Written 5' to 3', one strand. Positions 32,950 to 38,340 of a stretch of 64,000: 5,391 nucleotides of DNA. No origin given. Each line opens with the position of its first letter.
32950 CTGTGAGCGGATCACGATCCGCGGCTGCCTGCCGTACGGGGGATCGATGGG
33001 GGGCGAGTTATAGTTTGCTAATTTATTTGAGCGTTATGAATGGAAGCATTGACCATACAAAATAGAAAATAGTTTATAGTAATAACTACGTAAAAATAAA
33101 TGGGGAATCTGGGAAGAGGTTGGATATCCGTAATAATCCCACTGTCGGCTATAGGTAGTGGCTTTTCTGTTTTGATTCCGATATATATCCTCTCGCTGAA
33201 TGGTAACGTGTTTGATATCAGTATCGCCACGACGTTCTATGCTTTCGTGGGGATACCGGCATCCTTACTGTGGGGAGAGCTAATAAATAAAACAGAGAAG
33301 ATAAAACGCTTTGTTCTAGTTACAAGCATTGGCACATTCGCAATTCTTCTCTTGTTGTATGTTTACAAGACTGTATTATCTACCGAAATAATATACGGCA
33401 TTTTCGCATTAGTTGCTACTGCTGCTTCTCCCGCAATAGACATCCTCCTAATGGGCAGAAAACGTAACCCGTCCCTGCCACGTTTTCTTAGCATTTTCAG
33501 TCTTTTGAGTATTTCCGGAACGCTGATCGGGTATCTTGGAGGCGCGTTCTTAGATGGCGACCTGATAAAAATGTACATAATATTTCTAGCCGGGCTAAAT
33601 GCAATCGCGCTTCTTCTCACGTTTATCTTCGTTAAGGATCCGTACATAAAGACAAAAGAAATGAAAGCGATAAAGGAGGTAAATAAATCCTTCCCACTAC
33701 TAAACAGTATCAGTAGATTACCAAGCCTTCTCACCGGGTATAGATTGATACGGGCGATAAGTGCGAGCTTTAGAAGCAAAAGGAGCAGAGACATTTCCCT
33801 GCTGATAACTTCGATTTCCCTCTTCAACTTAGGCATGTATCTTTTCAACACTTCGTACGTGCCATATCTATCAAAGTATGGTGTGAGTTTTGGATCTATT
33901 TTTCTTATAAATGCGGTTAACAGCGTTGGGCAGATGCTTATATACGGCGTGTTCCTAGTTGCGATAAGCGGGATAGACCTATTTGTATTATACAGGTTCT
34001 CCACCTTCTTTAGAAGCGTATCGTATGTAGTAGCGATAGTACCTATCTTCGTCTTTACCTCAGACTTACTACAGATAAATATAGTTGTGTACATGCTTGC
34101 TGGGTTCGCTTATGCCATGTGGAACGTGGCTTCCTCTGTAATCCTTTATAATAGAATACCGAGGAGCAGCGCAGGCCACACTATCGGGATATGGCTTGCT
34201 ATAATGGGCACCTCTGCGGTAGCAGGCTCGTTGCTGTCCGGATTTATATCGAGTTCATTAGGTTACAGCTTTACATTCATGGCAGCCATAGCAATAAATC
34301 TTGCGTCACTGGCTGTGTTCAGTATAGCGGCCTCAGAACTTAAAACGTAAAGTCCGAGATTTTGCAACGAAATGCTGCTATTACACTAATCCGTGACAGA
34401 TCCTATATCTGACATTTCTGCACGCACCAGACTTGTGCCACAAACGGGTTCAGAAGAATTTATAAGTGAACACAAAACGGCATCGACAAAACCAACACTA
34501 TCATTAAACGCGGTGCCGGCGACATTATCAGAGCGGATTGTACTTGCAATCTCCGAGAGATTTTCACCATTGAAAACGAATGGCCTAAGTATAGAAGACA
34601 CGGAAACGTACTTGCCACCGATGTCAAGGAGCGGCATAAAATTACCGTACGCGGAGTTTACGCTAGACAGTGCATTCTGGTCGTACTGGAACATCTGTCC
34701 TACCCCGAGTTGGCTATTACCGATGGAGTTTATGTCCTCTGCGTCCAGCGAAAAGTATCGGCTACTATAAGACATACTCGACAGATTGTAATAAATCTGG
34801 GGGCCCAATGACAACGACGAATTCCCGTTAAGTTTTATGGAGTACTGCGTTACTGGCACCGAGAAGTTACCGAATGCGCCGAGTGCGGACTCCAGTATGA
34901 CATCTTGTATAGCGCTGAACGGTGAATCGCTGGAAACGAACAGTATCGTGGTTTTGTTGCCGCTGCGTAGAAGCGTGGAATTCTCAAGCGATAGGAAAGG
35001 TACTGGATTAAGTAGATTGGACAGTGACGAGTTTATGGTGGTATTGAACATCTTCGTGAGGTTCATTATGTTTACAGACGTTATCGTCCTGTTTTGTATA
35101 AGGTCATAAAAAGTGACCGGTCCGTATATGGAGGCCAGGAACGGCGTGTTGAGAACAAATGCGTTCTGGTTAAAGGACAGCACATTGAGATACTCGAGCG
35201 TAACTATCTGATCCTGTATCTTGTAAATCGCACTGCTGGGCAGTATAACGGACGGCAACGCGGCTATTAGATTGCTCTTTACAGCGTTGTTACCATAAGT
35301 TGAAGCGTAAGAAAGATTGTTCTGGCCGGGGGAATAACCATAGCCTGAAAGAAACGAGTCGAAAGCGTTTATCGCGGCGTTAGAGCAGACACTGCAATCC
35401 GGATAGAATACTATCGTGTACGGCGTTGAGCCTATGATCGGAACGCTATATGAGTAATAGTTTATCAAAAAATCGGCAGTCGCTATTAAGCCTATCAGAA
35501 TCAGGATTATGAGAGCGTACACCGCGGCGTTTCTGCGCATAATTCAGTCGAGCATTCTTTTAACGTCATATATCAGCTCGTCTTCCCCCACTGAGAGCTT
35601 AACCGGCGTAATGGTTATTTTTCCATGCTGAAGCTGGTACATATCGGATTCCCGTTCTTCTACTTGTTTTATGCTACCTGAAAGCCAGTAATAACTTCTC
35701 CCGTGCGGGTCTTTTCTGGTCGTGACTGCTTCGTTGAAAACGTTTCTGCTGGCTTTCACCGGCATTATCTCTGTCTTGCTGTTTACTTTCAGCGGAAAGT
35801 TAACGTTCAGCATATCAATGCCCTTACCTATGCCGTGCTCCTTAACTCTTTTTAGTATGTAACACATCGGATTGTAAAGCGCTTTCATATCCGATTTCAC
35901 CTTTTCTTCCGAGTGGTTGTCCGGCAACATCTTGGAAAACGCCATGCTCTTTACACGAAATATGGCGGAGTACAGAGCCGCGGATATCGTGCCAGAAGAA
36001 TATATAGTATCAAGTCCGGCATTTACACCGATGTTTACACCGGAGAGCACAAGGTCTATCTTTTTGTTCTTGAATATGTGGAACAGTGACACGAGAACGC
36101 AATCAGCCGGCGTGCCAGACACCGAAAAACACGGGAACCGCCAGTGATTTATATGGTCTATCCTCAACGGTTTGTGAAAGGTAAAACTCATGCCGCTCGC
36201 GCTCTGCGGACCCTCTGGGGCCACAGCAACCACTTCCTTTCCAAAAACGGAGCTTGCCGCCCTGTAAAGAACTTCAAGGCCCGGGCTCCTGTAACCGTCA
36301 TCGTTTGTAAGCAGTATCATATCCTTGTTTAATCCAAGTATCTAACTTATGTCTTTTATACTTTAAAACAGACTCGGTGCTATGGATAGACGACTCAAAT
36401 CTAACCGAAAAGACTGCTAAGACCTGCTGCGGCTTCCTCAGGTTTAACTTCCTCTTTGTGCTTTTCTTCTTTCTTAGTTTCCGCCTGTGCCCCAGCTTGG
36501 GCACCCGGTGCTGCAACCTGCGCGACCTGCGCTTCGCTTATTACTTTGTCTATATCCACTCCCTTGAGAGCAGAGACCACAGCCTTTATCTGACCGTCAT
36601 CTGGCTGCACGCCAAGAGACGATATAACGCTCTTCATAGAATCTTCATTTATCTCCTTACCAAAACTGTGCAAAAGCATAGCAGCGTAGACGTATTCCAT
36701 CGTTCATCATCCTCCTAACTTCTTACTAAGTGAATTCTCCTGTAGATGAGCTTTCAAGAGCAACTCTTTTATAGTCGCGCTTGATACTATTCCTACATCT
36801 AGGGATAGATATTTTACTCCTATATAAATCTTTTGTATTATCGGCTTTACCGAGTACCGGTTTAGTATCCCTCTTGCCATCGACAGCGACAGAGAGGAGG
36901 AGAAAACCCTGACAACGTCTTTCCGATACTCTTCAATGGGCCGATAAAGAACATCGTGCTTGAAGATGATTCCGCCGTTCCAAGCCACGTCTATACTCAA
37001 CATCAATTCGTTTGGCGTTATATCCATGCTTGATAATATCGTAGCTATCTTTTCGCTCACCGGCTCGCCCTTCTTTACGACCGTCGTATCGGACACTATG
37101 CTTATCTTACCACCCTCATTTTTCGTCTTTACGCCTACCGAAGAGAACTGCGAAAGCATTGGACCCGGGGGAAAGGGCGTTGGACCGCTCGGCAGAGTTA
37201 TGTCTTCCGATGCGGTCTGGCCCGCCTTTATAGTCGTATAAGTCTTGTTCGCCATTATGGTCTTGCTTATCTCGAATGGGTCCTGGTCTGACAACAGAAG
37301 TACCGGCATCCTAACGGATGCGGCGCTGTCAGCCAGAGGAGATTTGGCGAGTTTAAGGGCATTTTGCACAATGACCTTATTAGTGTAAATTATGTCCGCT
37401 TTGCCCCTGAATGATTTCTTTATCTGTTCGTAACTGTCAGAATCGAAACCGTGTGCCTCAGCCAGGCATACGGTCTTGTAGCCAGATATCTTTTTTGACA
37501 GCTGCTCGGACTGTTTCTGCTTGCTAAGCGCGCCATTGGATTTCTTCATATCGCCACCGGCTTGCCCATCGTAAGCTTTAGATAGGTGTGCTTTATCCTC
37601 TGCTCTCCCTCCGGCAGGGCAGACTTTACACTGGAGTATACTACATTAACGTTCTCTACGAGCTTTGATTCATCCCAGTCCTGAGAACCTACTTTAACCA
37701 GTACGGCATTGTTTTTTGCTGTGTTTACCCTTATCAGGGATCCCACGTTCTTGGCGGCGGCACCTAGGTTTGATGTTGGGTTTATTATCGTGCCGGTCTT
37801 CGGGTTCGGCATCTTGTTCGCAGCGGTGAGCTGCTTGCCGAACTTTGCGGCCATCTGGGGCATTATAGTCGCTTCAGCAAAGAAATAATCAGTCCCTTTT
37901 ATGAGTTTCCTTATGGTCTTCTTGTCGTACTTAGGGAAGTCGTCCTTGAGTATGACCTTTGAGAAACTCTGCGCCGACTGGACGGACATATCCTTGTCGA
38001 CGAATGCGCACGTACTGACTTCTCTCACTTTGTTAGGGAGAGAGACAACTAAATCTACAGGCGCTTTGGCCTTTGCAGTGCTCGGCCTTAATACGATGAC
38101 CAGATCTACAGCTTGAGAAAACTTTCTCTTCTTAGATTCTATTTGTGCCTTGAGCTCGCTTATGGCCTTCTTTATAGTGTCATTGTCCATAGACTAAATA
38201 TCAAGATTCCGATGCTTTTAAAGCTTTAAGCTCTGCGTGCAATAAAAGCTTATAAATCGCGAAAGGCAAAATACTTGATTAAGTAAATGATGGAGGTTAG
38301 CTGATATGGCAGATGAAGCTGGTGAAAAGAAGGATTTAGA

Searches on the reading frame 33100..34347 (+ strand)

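Call 59: search_protein_families(library=pfam, proteins=[window:33100-34347:+], max_evalue=0.001)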
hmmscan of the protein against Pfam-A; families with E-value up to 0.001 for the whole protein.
window:33100-34347:+ (416 aa): 1 family
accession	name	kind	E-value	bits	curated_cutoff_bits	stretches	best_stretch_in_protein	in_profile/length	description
PF07690.21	MFS_1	-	1.9e-19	70.2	33.4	2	19-286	12-262/347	Major Facilitator Superfamily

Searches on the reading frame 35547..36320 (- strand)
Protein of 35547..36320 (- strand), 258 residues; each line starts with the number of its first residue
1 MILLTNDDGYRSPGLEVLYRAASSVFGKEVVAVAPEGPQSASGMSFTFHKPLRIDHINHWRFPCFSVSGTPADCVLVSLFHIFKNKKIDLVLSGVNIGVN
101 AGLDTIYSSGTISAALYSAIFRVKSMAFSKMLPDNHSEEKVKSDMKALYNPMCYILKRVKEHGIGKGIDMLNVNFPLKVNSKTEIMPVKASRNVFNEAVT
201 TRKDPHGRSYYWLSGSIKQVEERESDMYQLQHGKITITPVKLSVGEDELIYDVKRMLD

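Call 59: search_protein_families(library=pfam, proteins=[window:35547-36320:-], max_evalue=0.001)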
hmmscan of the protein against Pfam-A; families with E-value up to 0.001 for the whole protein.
window:35547-36320:- (258 aa): 1 family
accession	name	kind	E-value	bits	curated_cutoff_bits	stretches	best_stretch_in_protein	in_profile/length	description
PF01975.23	SurE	-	1.6e-45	155.7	22.1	1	2-191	1-180/189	Survival protein SurE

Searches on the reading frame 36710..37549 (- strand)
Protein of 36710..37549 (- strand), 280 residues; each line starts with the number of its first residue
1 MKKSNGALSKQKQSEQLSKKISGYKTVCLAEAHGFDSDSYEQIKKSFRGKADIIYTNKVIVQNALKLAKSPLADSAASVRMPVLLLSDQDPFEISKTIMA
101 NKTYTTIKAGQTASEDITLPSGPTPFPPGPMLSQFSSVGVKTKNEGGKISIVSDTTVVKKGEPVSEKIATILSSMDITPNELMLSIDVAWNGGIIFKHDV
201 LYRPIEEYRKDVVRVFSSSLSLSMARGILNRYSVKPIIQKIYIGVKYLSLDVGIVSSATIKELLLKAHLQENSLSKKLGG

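Call 59: search_protein_families(library=pfam, proteins=[window:36710-37549:-], max_evalue=0.001)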
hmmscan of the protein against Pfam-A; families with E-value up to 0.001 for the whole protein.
window:36710-37549:- (280 aa): 2 families
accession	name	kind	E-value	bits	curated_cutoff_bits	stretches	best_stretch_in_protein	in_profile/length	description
PF17777.6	RL10P_insert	-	2.7e-18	66.1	29.1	1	108-177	2-71/71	Insertion domain in 60S ribosomal protein L10P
PF00466.25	Ribosomal_L10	-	1.1e-06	29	22.8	1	9-101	5-98/100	Ribosomal protein L10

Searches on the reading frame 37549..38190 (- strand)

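Call 59: search_protein_families(library=pfam, proteins=[window:37549-38190:-], max_evalue=0.001)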
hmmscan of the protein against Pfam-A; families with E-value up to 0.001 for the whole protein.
window:37549-38190:- (214 aa): 1 family
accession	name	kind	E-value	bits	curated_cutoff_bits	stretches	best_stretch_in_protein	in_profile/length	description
PF00687.26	Ribosomal_L1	-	2.2e-31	109.4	32.2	1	18-209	3-197/198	Ribosomal protein L1p/L10e family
